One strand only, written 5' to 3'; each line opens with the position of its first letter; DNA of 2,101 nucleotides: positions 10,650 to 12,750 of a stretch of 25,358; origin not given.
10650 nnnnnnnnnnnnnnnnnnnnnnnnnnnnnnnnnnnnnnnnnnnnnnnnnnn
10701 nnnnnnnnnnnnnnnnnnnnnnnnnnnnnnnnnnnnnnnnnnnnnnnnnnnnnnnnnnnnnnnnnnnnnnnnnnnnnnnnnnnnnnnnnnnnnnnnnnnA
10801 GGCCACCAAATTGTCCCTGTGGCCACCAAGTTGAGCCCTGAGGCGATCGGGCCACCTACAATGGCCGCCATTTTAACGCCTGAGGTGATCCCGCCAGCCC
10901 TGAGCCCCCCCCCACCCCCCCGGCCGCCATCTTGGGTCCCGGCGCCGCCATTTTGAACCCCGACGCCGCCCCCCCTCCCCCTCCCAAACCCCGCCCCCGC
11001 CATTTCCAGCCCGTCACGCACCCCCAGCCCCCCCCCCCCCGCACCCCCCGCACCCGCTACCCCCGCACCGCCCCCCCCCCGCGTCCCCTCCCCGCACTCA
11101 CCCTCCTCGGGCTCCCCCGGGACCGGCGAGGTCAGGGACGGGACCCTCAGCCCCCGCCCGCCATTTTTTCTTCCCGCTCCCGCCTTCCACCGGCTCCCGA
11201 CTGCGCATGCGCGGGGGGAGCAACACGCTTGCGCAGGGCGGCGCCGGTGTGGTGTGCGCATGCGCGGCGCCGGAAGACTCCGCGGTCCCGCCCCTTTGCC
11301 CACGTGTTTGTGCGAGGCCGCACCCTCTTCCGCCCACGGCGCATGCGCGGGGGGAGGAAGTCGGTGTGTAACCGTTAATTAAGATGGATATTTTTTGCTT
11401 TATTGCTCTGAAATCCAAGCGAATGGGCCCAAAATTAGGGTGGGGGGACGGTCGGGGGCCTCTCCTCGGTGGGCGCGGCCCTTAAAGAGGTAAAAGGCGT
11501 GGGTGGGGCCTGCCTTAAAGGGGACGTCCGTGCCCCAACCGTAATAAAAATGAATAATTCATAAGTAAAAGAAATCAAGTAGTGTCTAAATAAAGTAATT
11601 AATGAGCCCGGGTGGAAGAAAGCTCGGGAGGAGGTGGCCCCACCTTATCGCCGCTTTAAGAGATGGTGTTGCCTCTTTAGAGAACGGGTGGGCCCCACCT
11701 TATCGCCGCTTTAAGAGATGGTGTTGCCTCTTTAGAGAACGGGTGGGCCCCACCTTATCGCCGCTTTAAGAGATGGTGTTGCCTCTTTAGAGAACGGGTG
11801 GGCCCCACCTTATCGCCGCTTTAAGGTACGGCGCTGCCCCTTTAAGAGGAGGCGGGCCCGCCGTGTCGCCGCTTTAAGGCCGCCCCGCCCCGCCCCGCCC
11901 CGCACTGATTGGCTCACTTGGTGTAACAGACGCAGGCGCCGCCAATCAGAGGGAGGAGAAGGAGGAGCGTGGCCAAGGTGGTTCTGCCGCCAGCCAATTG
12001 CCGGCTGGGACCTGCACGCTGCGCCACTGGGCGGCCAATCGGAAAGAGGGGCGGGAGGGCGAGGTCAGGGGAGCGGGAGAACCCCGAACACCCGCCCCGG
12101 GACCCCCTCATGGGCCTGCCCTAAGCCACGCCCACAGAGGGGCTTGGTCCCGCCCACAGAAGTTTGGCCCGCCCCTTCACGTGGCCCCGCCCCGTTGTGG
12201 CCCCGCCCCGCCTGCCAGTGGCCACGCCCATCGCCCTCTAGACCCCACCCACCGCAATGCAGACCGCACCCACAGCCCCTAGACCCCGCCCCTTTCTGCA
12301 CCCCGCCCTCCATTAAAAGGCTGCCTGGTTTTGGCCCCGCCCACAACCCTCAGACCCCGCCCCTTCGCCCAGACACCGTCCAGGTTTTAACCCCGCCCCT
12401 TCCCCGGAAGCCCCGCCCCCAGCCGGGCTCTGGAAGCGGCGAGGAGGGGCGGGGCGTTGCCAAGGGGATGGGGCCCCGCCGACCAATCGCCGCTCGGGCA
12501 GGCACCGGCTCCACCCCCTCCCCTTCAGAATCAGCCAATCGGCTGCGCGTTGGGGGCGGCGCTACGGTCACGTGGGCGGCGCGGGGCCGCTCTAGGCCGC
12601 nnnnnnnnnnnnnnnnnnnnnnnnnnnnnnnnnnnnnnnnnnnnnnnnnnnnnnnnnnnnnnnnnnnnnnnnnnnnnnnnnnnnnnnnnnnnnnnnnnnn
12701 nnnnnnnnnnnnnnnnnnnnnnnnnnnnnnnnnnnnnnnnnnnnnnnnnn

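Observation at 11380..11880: Isolated AT-rich island with a 57-bp x4 repeat inside the CpG island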

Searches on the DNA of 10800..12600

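Call 8: search_rna_families(source=window, start=10800, end=12600, threshold=evalue, max_evalue=10, show_alignments=2)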
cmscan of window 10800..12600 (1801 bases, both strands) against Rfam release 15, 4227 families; matches with E-value up to 10: 3.
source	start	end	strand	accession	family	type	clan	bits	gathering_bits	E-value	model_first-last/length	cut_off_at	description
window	12059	12131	-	RF01023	mir-940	Gene; miRNA;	-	22.4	106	2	1-94/94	no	mir-940 microRNA precursor family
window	11414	11505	+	RF02151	MIMT1_1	Gene; lncRNA;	-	17.8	45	2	1-88/88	no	MER1 repeat containing imprinted transcript 1 conserved region 1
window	10934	10967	-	RF01930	bxd_2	Gene; lncRNA;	-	12.9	80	6.9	1-91/91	no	Bithoraxoid conserved region 2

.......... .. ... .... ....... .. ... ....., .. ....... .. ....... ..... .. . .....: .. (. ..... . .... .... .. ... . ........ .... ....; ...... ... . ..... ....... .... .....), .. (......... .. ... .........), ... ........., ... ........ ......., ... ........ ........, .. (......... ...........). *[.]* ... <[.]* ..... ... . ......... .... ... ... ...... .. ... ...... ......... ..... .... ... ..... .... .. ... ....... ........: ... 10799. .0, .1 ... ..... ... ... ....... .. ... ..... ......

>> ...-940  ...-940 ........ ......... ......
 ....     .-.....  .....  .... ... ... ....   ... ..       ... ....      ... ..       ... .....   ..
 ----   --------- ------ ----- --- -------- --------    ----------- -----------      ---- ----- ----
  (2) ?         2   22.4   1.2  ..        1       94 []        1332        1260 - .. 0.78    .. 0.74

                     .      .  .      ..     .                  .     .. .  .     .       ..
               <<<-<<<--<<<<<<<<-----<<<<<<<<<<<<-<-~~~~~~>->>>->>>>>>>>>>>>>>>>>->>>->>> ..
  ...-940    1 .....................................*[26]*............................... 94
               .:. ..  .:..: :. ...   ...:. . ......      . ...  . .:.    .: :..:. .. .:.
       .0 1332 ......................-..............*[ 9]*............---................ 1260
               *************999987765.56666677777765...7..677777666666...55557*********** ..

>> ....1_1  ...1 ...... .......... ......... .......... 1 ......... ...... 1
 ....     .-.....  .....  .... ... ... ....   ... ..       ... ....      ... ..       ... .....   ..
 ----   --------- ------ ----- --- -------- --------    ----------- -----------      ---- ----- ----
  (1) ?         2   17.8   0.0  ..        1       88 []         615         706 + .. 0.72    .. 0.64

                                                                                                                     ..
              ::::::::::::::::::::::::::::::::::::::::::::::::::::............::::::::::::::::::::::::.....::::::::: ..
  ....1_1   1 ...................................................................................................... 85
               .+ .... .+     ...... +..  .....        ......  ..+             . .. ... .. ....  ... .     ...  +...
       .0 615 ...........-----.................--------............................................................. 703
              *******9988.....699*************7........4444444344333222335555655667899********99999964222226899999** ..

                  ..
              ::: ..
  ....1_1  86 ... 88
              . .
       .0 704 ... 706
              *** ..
